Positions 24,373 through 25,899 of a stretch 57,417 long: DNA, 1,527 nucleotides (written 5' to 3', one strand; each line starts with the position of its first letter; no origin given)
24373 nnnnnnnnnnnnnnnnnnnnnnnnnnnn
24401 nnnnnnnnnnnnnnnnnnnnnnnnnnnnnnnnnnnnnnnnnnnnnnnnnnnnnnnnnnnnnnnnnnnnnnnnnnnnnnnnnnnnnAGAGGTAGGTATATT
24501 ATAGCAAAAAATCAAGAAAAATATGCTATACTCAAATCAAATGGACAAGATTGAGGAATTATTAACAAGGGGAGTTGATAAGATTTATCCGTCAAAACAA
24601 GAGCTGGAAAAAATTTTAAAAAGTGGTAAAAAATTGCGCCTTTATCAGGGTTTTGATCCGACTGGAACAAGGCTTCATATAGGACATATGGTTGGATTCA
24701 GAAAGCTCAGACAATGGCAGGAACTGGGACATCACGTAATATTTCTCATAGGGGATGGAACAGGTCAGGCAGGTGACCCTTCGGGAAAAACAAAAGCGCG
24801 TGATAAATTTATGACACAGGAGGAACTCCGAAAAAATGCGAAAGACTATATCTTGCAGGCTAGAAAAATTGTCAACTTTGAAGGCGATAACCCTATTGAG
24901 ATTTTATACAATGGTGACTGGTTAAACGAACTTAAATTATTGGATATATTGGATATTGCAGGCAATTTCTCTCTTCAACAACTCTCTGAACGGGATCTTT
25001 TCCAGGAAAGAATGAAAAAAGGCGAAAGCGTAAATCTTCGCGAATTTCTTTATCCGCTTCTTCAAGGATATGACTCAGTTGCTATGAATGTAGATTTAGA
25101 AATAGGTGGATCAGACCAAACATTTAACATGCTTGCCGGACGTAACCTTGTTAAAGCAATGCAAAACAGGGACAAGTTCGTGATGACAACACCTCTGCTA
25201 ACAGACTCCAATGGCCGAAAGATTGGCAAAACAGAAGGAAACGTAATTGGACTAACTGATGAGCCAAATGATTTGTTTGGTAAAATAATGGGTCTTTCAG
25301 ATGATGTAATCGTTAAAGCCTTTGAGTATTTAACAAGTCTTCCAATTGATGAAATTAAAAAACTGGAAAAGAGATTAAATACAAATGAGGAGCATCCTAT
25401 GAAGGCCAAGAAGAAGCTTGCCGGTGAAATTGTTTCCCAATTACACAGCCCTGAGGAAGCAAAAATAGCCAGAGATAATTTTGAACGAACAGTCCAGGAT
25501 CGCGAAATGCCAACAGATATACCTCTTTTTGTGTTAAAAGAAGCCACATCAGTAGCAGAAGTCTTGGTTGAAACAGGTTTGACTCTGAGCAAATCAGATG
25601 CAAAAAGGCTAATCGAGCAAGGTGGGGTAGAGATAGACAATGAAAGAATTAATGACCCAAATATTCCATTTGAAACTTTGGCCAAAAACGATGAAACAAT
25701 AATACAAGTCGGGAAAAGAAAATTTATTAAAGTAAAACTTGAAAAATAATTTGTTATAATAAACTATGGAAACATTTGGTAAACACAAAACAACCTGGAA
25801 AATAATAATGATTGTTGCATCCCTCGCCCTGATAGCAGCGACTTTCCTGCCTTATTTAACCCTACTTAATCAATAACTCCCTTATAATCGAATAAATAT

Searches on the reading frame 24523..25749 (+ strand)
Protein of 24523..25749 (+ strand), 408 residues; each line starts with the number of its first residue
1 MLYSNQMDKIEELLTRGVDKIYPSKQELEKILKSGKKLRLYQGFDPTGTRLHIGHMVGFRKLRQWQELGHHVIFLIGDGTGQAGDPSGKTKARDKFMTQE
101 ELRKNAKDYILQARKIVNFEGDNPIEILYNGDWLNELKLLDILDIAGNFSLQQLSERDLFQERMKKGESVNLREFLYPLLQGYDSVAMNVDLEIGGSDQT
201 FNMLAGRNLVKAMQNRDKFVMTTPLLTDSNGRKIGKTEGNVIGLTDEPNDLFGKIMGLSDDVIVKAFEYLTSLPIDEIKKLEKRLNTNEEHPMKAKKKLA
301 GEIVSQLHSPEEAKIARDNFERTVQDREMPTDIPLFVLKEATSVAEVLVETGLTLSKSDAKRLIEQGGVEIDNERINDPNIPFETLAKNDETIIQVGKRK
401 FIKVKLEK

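Call 38: search_protein_families(library=pfam, proteins=[window:24523-25749:+])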
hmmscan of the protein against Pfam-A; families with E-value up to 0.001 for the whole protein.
window:24523-25749:+ (408 aa): 4 families
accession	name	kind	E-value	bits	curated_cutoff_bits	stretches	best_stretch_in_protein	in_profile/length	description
PF00579.31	tRNA-synt_1b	-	1.4e-66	225.3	21.1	1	35-323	3-290/292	tRNA synthetases class I (W and Y)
PF22421.1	SYY_C-terminal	-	1.8e-09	37.8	27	1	331-402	7-81/83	Tyrosine--tRNA ligase SYY-like C-terminal domain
PF01479.30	S4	-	6.4e-07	29.5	22.8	1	347-381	6-40/48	S4 domain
PF16714.10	TyrRSs_C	-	0.00041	20.6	30.6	1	340-374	19-53/120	Tyrosyl-tRNA synthetase C-terminal domain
